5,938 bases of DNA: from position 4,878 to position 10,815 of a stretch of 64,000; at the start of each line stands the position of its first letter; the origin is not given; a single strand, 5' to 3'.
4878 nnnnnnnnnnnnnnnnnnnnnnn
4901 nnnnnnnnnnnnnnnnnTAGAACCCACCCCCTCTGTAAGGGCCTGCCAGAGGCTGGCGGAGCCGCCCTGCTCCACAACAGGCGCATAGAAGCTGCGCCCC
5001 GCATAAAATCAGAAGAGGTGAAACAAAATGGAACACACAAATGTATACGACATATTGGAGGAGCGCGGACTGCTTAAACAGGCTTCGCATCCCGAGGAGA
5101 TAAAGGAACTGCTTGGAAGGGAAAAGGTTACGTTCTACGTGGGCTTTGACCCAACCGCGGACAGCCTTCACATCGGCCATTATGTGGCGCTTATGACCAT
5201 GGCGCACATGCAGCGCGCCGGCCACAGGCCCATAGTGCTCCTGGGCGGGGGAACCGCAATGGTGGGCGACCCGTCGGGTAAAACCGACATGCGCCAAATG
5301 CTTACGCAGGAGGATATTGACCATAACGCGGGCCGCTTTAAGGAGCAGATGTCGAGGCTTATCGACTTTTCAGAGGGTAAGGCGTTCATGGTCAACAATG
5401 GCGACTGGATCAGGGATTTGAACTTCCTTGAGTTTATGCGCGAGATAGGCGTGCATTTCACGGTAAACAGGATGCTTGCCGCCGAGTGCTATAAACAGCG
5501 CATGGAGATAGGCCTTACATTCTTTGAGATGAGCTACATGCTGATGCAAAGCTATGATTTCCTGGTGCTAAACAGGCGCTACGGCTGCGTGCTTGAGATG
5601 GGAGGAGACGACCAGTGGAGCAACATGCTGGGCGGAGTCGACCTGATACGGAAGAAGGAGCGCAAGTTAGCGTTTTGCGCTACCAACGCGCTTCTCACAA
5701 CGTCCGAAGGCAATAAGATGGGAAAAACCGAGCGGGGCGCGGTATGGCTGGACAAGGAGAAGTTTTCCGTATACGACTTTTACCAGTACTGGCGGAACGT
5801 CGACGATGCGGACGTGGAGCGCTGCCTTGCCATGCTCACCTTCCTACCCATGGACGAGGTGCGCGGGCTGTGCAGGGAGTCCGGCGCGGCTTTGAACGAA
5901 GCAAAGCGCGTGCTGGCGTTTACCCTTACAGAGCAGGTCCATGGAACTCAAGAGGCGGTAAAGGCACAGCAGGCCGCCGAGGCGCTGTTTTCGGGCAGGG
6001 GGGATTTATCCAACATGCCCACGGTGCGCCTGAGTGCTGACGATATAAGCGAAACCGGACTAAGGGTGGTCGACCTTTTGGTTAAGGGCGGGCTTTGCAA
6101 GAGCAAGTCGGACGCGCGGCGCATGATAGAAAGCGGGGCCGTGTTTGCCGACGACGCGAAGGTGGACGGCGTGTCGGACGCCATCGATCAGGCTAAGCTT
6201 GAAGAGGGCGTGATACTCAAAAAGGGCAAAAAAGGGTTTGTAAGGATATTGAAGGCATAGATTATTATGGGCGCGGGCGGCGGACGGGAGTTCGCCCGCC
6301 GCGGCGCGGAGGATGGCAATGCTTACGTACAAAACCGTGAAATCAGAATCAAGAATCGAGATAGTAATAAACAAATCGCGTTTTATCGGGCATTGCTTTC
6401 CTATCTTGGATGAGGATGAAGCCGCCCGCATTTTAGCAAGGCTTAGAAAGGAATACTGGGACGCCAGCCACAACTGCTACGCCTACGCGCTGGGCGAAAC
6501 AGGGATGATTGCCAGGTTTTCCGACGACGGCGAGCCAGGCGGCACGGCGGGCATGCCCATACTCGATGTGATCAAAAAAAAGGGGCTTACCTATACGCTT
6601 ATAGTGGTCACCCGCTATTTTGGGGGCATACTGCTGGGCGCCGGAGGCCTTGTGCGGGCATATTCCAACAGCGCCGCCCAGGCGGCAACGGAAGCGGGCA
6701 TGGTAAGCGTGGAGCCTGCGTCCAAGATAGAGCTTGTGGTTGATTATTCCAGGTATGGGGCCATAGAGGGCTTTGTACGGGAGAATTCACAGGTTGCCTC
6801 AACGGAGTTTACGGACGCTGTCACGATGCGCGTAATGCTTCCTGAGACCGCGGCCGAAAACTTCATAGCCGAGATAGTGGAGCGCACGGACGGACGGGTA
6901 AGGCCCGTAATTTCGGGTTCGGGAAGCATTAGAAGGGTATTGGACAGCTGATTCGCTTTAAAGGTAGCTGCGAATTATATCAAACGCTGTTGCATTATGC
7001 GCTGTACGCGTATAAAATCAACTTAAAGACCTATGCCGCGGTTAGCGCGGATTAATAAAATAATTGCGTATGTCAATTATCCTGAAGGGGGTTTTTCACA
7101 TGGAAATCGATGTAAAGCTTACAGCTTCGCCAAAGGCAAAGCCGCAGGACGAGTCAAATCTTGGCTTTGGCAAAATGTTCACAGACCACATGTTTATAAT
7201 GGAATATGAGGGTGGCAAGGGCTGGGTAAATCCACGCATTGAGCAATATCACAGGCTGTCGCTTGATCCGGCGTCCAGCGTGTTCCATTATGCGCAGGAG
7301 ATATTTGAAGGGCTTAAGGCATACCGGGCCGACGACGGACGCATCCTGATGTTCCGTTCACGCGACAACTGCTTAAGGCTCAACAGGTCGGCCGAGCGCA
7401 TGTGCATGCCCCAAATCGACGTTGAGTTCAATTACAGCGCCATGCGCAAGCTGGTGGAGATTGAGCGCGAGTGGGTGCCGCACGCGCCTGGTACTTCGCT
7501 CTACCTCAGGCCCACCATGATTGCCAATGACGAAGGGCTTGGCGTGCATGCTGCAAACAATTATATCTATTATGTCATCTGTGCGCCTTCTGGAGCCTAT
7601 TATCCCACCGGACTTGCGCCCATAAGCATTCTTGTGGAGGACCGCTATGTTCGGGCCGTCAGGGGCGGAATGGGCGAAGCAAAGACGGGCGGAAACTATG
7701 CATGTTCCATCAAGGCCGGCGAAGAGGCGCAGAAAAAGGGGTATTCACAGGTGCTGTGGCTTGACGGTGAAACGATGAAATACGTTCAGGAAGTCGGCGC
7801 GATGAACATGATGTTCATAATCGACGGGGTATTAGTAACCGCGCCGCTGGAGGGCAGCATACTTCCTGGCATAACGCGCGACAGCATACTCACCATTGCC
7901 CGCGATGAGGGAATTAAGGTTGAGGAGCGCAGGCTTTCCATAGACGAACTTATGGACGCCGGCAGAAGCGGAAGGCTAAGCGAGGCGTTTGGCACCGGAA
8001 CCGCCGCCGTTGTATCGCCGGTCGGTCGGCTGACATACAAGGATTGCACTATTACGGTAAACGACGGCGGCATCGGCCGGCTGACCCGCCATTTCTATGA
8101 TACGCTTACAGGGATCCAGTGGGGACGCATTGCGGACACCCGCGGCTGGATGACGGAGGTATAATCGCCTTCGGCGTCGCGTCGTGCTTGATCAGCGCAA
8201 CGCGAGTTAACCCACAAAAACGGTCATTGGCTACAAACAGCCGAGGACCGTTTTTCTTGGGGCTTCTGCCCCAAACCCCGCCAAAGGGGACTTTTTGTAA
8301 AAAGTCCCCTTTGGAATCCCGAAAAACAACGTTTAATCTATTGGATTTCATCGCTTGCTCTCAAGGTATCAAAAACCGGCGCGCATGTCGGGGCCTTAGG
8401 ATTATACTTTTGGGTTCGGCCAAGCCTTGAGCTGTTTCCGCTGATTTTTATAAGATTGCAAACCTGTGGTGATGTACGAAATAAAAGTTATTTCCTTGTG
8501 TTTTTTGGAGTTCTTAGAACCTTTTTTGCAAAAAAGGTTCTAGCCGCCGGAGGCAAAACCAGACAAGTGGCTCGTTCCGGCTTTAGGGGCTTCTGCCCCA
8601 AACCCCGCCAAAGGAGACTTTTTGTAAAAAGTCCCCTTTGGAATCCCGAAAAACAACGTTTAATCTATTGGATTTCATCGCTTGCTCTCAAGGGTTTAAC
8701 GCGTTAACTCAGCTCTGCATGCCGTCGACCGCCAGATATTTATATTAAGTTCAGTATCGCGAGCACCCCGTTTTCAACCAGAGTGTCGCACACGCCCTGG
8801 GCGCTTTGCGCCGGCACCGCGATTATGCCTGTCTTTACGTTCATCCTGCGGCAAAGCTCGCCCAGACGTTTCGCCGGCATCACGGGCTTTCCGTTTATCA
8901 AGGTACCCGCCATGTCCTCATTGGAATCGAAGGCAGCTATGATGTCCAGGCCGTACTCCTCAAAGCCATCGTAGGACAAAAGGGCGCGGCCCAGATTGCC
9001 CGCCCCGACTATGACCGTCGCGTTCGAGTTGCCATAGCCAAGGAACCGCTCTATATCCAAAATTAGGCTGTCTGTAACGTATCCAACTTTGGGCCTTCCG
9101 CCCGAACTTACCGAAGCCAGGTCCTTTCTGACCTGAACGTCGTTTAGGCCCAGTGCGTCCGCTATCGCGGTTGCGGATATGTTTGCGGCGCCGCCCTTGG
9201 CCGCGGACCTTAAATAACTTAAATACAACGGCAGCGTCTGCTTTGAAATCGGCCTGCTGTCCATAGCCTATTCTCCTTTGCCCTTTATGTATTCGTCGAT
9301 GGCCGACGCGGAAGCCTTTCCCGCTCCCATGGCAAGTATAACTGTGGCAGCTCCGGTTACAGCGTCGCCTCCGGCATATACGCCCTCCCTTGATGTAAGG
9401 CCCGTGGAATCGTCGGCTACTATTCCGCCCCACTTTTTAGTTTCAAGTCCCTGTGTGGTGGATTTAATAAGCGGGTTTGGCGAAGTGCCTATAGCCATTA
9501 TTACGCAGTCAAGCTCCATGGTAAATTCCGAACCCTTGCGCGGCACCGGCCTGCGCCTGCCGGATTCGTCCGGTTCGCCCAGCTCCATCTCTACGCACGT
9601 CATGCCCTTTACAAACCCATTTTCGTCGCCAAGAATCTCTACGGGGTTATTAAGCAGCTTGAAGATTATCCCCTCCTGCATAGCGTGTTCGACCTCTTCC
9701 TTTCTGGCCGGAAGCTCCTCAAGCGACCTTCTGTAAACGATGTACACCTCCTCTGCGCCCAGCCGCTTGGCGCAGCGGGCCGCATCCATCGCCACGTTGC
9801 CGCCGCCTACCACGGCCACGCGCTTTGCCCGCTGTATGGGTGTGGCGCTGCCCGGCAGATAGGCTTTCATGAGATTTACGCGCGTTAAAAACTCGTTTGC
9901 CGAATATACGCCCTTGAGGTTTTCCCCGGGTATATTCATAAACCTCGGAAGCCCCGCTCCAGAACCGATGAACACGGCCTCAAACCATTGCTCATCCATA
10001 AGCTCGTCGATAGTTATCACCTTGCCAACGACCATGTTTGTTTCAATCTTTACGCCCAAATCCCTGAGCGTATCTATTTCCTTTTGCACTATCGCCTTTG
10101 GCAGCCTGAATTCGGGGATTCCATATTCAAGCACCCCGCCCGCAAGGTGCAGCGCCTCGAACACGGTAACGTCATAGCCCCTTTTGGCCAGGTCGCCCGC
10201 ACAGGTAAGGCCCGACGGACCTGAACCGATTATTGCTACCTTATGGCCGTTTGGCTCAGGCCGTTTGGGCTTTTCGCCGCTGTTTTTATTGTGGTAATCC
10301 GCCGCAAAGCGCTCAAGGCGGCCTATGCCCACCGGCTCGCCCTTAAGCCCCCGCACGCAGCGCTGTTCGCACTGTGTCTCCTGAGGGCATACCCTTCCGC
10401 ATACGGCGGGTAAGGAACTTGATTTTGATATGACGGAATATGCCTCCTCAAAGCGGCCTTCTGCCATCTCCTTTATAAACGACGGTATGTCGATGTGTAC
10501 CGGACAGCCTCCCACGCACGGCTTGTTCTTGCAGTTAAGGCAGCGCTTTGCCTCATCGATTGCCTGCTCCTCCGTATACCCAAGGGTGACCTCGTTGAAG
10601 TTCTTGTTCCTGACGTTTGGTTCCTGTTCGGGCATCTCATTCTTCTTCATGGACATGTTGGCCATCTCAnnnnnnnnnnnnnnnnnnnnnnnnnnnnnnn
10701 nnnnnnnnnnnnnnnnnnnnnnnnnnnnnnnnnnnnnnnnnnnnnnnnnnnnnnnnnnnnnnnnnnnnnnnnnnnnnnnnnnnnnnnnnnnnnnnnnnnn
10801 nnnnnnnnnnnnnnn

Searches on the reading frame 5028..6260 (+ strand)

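Call 12: search_protein_families(library=ncbifam, proteins=[window:5028-6260:+], max_evalue=0.00001)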
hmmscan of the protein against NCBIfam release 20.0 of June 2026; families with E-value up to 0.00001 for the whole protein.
window:5028-6260:+ (410 aa): 2 families
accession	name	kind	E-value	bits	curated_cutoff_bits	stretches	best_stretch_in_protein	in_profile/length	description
TIGR00234.1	tyrS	equivalog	8.1e-123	410.5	113.8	1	2-407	2-403/406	tyrosine--tRNA ligase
NF006330.0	PRK08560.1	equivalog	1.4e-12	47.3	220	1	22-235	20-227/342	tyrosine--tRNA ligase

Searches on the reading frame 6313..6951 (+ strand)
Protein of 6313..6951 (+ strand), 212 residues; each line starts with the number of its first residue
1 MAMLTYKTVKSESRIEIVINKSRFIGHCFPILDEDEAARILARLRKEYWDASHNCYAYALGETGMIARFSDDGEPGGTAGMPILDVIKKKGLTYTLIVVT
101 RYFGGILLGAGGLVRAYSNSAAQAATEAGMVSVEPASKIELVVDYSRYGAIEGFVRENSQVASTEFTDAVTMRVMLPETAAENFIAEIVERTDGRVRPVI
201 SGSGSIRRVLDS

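Call 12: search_protein_families(library=ncbifam, proteins=[window:6313-6951:+], max_evalue=0.00001)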
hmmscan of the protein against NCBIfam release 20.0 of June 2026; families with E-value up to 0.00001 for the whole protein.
window:6313-6951:+ (212 aa): 2 families
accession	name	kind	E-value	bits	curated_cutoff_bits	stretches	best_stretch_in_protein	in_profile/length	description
TIGR00257.1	IMPACT_YIGZ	hypoth_equivalog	6.1e-55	185.9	167.95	1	3-195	2-197/205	YigZ family protein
NF008600.0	PRK11568.1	equivalog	6.2e-35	120.6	298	1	12-194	10-195/204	IMPACT family protein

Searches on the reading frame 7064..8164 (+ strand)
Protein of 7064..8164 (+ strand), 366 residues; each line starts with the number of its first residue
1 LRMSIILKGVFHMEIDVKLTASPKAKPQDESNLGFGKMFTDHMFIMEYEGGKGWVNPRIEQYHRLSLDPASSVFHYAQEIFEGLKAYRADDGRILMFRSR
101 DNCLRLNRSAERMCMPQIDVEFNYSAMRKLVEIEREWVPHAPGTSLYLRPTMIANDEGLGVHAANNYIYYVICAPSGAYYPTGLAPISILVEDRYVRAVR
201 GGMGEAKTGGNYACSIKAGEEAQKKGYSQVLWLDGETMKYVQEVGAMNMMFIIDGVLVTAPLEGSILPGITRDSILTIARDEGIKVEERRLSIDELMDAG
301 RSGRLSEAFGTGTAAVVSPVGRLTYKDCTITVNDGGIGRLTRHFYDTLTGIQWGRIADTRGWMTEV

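Call 12: search_protein_families(library=ncbifam, proteins=[window:7064-8164:+], max_evalue=0.00001)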
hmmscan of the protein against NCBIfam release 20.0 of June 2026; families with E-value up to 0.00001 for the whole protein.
window:7064-8164:+ (366 aa): 15 families
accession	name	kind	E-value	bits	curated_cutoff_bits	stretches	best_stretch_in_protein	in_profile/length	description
NF009897.0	PRK13357.1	equivalog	4.9e-144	479.5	307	1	21-366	11-357/358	branched-chain amino acid aminotransferase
TIGR01123.1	ilvE_II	equivalog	1.6e-119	398.6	250.05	1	54-366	1-313/313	branched-chain-amino-acid transaminase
NF005146.0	PRK06606.1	equivalog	6.2e-46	156.7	279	1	54-366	10-306/307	branched-chain amino acid transaminase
TIGR01122.1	ilvE_I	equivalog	9.6e-43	146.4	245.55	1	71-366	18-298/298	branched-chain-amino-acid transaminase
NF005726.0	PRK07544.1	equivalog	2.5e-28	99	396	1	50-324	10-267/295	branched-chain amino acid aminotransferase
NF009896.0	PRK13356.1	equivalog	6.6e-20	71.4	262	1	101-327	53-265/287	branched-chain amino acid aminotransferase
NF006185.0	PRK08320.1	subfamily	1.8e-19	70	363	1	74-346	26-277/292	branched-chain amino acid aminotransferase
NF005209.0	PRK06680.1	subfamily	7.8e-15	54.5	320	1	218-342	159-271/286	D-amino-acid transaminase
TIGR01121.1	D_amino_aminoT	equivalog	1.1e-13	51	277.45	1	216-346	152-269/276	D-amino-acid transaminase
NF005888.0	PRK07849.1-3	equivalog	6.5e-12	45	273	1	51-299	13-251/298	aminodeoxychorismate lyase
NF009126.0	PRK12479.1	equivalog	2.1e-09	37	518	1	74-345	27-277/299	branched-chain-amino-acid transaminase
NF005886.0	PRK07849.1-1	equivalog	1.4e-07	31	253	1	206-299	159-249/291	aminodeoxychorismate lyase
NF009066.0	PRK12400.1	equivalog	1.9e-07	30.8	538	1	214-344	157-274/290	D-amino-acid transaminase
TIGR03461.1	pabC_Proteo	equivalog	3.9e-06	26.3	176.85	0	221-299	151-227/262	aminodeoxychorismate lyase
NF004761.0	PRK06092.1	equivalog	6.6e-06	25.5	260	0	221-299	153-229/268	aminodeoxychorismate lyase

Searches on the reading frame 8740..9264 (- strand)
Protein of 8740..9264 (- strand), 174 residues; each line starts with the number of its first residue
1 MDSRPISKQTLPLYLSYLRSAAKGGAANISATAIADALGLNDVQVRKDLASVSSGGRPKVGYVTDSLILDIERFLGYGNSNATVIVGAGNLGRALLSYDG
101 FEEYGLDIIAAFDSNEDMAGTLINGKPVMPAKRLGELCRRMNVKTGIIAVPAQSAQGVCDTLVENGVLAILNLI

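Call 12: search_protein_families(library=ncbifam, proteins=[window:8740-9264:-], max_evalue=0.00001)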
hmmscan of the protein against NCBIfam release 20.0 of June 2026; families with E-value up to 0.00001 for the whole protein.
window:8740-9264:- (174 aa): 9 families
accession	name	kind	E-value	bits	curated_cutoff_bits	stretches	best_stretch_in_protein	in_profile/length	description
NF003994.0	PRK05472.2-3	equivalog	3.3e-62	209.7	130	1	9-172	15-178/217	redox-sensing transcriptional repressor Rex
NF003995.0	PRK05472.2-4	subfamily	3.3e-44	151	126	1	10-172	13-175/213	redox-sensing transcriptional repressor Rex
NF003992.0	PRK05472.2-1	equivalog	3.8e-43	147.5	226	1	10-173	28-191/249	redox-sensing transcriptional repressor Rex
NF003996.0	PRK05472.2-5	equivalog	7.2e-43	146.9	138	1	11-173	10-170/209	redox-sensing transcriptional repressor Rex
NF003993.0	PRK05472.2-2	equivalog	4.4e-40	137.5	217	1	9-172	12-175/212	redox-sensing transcriptional repressor Rex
NF003990.0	PRK05472.1-4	equivalog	6e-35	120.7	233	1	10-173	14-177/214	redox-sensing transcriptional repressor Rex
NF003989.0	PRK05472.1-3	equivalog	5.4e-29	101.5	177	1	9-173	14-178/215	redox-sensing transcriptional repressor Rex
NF003991.0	PRK05472.1-5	equivalog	4.4e-22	79.1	198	1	9-173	13-177/211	redox-sensing transcriptional repressor Rex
NF003988.0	PRK05472.1-1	equivalog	6.5e-21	75.3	321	1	11-172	15-178/214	redox-sensing transcriptional repressor Rex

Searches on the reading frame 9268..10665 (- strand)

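Call 12: search_protein_families(library=ncbifam, proteins=[window:9268-10665:-], max_evalue=0.00001)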
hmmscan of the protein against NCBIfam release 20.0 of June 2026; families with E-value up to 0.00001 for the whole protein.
window:9268-10665:- (465 aa): 43 families (the best 25 are shown)
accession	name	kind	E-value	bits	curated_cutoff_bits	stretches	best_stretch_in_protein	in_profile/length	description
NF009414.0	PRK12778.1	equivalog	3.1e-221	736.6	1103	1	3-462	291-751/752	bifunctional dihydroorotate dehydrogenase B NAD binding subunit/NADPH-dependent glutamate synthase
TIGR01316.1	gltA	equivalog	2.5e-179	596.8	471.75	1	16-460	2-449/449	NADPH-dependent glutamate synthase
NF009413.0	PRK12775.1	equivalog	3.4e-168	561.4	1895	1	2-461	293-755/1006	putative trifunctional 2-polyprenylphenol hydroxylase/glutamate synthase subunit beta/ferritin domain-containing protein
NF009415.0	PRK12779.1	equivalog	2.2e-129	433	1519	1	48-460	208-626/944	putative bifunctional glutamate synthase subunit beta/2-polyprenylphenol hydroxylase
NF009410.0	PRK12771.1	subfamily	3.3e-124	415.5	516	2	48-463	48-448/566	NAD(P)-binding protein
NF009454.0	PRK12814.1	equivalog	4.2e-122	408.7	916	2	48-463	102-503/657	putative NADPH-dependent glutamate synthase small subunit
TIGR01318.1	gltD_gamma_fam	subfamily_domain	4e-108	362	482.95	1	10-460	10-465/467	glutamate synthase, small subunit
NF009408.0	PRK12769.1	equivalog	1.3e-100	337.4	1003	1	13-461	198-652/659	formate-dependent uric acid utilization protein AegA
NF010590.0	PRK13984.1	equivalog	8e-95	318.2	946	1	5-463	155-609/611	putative oxidoreductase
TIGR03315.1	Se_ygfK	equivalog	7.6e-91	305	835.3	1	31-456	428-835/1012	putative selenate reductase subunit YgfK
NF009451.0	PRK12809.1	equivalog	2.1e-87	293.9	1154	1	18-456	186-630/639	formate-dependent uric acid utilization protein YgfT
NF009409.0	PRK12770.1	subfamily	2e-82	277.2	343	1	134-463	12-353/360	putative glutamate synthase subunit beta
TIGR01317.1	GOGAT_sm_gam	subfamily_domain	2.3e-76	257.6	447.7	1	4-463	6-481/485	glutamate synthase small subunit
NF045663.1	diclust_near_Sec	equivalog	6.6e-50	170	530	1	49-237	19-199/759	pyridine nucleotide-disulfide oxidoreductase/dicluster-binding protein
TIGR01292.1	TRX_reduct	equivalog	3.8e-20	71.9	343.45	1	276-460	137-300/300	thioredoxin-disulfide reductase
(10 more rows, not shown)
